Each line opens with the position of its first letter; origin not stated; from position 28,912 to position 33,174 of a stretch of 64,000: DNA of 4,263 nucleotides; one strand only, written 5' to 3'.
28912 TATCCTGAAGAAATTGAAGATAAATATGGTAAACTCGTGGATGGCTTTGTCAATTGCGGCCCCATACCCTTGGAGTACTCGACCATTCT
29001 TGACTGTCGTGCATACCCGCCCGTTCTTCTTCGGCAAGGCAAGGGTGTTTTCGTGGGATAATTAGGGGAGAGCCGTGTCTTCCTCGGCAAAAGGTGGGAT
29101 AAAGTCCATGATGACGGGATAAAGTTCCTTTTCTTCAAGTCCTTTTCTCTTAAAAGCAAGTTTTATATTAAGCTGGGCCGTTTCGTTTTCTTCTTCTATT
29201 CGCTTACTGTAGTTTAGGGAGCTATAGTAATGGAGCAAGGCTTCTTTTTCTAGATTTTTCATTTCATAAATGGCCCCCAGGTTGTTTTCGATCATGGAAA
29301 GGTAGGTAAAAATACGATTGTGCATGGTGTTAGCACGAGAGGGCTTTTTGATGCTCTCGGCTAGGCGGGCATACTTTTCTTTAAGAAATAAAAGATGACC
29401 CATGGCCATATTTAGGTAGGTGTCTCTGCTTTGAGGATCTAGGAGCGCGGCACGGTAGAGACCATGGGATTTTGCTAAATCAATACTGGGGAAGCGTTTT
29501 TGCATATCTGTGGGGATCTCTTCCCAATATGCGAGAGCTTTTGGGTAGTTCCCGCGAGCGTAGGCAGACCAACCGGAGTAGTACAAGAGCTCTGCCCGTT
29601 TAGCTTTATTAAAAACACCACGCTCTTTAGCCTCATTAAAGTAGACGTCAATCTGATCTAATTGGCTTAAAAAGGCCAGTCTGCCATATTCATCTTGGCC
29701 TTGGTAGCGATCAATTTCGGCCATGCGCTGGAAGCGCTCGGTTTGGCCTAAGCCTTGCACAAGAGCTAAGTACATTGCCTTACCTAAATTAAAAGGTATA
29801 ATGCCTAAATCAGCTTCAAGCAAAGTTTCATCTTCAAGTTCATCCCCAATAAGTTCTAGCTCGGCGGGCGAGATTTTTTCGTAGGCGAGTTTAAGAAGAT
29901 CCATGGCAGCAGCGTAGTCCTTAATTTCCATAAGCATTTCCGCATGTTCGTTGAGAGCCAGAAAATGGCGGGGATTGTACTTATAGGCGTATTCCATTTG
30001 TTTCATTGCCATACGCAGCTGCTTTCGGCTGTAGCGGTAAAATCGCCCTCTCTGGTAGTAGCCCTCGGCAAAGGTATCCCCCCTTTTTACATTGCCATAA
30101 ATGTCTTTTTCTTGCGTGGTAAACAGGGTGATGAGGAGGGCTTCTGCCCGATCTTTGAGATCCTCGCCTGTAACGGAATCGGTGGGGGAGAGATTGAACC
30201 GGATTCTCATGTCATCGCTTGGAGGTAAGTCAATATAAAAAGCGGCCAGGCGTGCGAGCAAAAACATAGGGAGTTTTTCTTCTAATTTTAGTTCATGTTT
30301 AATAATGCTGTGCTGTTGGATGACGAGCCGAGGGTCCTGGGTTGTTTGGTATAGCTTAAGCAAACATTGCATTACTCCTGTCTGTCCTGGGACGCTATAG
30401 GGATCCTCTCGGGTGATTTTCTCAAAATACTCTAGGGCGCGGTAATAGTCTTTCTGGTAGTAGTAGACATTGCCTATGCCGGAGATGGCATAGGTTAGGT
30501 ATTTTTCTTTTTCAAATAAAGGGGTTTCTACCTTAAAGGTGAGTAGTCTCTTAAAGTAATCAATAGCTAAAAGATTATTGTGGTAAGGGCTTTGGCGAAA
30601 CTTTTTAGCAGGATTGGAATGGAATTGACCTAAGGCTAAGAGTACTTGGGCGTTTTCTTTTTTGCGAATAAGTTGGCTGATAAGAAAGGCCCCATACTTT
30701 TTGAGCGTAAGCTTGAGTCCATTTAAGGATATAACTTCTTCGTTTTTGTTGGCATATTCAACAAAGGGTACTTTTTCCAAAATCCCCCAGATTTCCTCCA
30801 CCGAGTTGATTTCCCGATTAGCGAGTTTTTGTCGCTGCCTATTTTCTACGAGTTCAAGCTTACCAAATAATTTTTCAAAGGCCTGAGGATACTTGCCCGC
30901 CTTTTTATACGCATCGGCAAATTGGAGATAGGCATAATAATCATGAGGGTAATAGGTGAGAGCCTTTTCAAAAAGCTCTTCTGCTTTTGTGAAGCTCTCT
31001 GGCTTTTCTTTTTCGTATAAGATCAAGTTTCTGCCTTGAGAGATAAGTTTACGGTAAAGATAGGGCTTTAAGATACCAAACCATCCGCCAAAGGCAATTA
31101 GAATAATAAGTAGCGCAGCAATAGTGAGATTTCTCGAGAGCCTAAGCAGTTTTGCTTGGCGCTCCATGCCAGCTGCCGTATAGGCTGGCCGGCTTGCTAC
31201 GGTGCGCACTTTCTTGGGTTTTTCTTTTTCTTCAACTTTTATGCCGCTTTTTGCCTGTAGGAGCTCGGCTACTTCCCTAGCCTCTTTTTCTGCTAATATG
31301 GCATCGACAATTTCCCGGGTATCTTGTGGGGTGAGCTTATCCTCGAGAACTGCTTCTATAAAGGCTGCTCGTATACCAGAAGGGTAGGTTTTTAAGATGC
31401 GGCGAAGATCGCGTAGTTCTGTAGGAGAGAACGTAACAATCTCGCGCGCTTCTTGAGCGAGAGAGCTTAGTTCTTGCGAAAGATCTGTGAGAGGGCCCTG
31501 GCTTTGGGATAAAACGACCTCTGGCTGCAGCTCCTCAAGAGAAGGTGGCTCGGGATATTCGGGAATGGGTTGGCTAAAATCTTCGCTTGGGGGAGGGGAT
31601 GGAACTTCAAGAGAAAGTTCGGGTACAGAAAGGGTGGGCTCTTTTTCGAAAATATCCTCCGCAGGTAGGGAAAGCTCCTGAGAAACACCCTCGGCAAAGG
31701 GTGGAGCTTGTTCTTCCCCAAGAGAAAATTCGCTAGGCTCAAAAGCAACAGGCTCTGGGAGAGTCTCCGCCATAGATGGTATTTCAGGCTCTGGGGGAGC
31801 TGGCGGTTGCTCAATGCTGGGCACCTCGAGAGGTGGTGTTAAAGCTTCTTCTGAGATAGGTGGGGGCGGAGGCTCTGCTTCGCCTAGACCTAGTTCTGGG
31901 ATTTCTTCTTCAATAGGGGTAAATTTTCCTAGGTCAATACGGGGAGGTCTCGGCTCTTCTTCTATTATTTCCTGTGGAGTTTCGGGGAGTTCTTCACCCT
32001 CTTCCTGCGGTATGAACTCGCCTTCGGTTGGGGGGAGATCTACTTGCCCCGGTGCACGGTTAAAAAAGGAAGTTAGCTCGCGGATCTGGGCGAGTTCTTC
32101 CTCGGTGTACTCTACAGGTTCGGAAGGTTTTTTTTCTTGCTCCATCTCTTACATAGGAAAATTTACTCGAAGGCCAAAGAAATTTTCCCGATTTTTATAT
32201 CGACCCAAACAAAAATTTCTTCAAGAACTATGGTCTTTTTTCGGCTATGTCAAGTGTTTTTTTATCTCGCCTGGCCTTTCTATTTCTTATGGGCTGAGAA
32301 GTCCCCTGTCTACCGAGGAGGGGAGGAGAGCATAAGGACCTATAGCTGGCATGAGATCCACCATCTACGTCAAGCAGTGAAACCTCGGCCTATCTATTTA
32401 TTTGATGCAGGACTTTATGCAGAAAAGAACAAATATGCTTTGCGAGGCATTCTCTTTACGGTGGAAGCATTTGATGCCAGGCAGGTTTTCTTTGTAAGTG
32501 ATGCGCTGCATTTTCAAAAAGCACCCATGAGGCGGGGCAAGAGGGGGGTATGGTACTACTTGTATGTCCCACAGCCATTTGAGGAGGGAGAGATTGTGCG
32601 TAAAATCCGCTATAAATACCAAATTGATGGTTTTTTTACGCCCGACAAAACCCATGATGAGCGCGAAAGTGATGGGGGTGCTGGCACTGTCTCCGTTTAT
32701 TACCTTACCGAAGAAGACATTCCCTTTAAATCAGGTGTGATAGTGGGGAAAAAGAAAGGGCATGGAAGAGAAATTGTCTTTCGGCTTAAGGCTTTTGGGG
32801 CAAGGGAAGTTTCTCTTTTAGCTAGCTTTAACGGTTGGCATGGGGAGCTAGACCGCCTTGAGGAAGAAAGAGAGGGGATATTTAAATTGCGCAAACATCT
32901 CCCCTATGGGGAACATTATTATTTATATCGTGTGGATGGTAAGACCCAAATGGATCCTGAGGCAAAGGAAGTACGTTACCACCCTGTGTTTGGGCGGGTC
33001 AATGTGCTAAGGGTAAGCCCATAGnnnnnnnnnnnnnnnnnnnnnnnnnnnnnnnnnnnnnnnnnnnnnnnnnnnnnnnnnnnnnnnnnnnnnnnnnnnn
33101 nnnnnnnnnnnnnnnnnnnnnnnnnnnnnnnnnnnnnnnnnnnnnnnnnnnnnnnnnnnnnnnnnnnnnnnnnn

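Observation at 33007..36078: Atypical family-B DNA polymerase (exonuclease I/II and first motif-C Asp apparently substituted) coupled to two small unknown ORFs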

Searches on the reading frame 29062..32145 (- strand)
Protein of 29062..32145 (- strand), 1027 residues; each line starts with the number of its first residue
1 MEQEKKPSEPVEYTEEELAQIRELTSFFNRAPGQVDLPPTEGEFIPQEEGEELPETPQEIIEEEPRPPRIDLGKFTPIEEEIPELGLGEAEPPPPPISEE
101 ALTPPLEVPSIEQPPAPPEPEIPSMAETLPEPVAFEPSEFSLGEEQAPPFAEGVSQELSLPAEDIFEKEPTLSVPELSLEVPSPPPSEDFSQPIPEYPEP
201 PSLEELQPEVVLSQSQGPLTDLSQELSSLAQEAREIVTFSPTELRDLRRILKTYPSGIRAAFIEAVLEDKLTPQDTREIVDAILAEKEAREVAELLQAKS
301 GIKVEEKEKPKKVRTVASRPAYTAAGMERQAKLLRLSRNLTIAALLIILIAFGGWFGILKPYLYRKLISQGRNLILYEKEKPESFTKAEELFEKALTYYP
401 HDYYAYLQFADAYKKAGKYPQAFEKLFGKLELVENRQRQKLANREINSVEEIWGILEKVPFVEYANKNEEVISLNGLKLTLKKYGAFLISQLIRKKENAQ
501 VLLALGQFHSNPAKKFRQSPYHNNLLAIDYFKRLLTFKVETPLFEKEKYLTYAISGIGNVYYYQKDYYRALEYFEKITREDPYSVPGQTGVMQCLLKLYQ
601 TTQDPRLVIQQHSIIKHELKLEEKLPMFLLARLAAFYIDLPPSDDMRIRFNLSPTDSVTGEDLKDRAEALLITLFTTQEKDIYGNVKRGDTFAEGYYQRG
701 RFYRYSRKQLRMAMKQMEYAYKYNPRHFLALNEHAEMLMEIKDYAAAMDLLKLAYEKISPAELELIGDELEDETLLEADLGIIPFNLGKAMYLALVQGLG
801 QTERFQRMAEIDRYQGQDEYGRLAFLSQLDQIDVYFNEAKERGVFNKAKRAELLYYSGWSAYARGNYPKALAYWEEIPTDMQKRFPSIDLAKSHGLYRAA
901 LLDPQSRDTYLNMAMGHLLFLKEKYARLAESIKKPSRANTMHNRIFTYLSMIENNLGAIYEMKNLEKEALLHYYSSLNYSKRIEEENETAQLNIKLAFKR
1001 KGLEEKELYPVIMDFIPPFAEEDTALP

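Call 56: search_protein_families(library=pfam, proteins=[window:29062-32145:-], max_evalue=0.001)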
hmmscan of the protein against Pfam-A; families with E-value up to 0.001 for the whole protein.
window:29062-32145:- (1027 aa): 7 families
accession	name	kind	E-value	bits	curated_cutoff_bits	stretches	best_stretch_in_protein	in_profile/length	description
PF14559.12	TPR_19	-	3e-10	40.7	25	1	385-422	7-44/68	Tetratricopeptide repeat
PF13432.12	TPR_16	-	4.5e-09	37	32.7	0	713-759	16-61/65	Tetratricopeptide repeat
PF07719.23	TPR_2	-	1.3e-05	25.4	27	1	555-582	5-32/34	Tetratricopeptide repeat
PF00515.34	TPR_1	-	0.00021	21.4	27.8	1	555-582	5-32/34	Tetratricopeptide repeat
PF23914.1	TPR_CcmH_CycH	-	0.0004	20.7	42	0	706-745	62-101/158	Cytochrome c-type biogenesis protein H TPR domain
PF13424.12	TPR_12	-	0.00041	20.9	30.1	0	555-576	7-28/77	Tetratricopeptide repeat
PF13428.12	TPR_14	-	0.00074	20.4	23.5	0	558-585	8-35/44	Tetratricopeptide repeat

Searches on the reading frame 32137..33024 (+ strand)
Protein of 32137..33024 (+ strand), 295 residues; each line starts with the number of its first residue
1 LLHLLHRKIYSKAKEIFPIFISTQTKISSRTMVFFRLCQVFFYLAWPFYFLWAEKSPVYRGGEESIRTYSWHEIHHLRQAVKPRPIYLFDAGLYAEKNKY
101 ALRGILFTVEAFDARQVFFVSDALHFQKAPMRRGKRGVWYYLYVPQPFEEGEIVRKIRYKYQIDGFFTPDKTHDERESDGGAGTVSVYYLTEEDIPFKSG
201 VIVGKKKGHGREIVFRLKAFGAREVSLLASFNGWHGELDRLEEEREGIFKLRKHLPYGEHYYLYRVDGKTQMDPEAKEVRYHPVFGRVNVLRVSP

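Call 3: search_protein_families(library=pfam, proteins=[window:32137-33024:+], max_evalue=1)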
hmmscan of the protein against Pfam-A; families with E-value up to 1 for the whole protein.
window:32137-33024:+ (295 aa): 2 families
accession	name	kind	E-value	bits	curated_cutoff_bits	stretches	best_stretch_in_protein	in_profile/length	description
PF02922.24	CBM_48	-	1.5e-08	35.2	22.4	2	210-270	10-72/83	Carbohydrate-binding module 48 (Isoamylase N-terminal domain)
PF16561.11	AMPK1_CBM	-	5.2e-07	30.2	26.8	1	219-280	9-67/85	Glycogen recognition site of AMP-activated protein kinase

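Call 4: search_protein_families(library=ncbifam, proteins=[window:32137-33024:+], max_evalue=1)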
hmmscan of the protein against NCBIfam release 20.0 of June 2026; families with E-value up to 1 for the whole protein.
window:32137-33024:+ (295 aa): 2 families
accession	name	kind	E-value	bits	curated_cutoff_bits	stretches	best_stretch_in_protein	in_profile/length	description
NF008967.0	PRK12313.1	equivalog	2.1e-06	26.4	577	1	208-275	35-107/633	1,4-alpha-glucan branching protein GlgB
NF003811.1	PRK05402.1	equivalog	2.1e-05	23.3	741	2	101-164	27-86/619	1,4-alpha-glucan branching protein GlgB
